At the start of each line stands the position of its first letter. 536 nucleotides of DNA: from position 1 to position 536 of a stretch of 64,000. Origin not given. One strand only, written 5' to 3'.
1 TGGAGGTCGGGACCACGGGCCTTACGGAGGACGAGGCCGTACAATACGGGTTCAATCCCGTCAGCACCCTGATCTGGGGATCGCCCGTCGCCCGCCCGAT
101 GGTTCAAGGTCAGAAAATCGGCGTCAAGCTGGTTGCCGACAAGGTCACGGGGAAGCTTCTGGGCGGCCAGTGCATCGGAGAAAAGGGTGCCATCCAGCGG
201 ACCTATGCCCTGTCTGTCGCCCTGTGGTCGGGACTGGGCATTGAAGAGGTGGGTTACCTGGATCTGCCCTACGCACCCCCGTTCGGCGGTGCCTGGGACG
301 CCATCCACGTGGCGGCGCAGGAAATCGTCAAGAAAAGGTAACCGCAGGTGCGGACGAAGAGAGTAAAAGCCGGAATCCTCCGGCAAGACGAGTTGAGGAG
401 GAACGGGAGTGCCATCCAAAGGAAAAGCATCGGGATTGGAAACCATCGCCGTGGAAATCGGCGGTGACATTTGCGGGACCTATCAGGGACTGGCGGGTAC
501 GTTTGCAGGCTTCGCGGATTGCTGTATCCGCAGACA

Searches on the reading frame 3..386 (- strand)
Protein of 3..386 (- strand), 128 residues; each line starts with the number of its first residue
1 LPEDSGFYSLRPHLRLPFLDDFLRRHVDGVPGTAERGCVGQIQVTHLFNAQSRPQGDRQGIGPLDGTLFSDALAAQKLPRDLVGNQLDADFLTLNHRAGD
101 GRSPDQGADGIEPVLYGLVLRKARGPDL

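Call 72: search_protein_families(library=ncbifam, alignment_id=A9, max_evalue=1e-8)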
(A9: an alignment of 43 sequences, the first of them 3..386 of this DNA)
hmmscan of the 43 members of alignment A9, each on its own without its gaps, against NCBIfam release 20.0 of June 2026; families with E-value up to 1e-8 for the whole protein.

A. member 1, window:3-386:- (128 aa): 0 families

B. families by the number of members that match (of 43 scanned): 344 families (the first 25 are shown)
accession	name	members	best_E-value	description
NF004794.0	PRK06142.1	2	1.2e-98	crotonase/enoyl-CoA hydratase family protein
NF042972.1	AcrlCoAredClosAcrC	2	1.4e-97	acryloyl-CoA reductase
NF008997.0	PRK12341.1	2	3.9e-84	acyl-CoA dehydrogenase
NF045552.1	GlutCoADH_Des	2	2.7e-78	glutaryl-CoA dehydrogenase Acd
NF058590.1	AcCoDHFadEBacil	2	7.5e-77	acyl-CoA dehydrogenase FadE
NF045652.1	ProlPCPDhRedW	2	4.8e-68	L-prolyl-[peptidyl-carrier protein] dehydrogenase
NF004519.0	PRK05864.1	2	2.5e-66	enoyl-CoA hydratase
NF043006.1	CyhCrbnylCoADH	2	3.5e-64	cyclohexane-1-carbonyl-CoA dehydrogenase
NF053553.1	prodigi_MBC_PigA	2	8.5e-63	prodigiosin MBC biosynthesis dehydrogenase PigA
TIGR03207.1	cyc_hxne_CoA_dh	2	3.3e-62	cyclohexanecarboxyl-CoA dehydrogenase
NF051848.1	EnCoAHydtEchA19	2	3.6e-59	enoyl-CoA hydratase EchA19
NF002885.1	PRK03354.1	2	1e-58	crotonobetainyl-CoA dehydrogenase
NF006107.0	PRK08258.1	2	2.8e-58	enoyl-CoA hydratase family protein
NF042439.1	SulpropCoADesulf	2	1.7e-57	3-sulfinopropanoyl-CoA desulfinase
NF004857.0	PRK06210.1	2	1.7e-54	enoyl-CoA hydratase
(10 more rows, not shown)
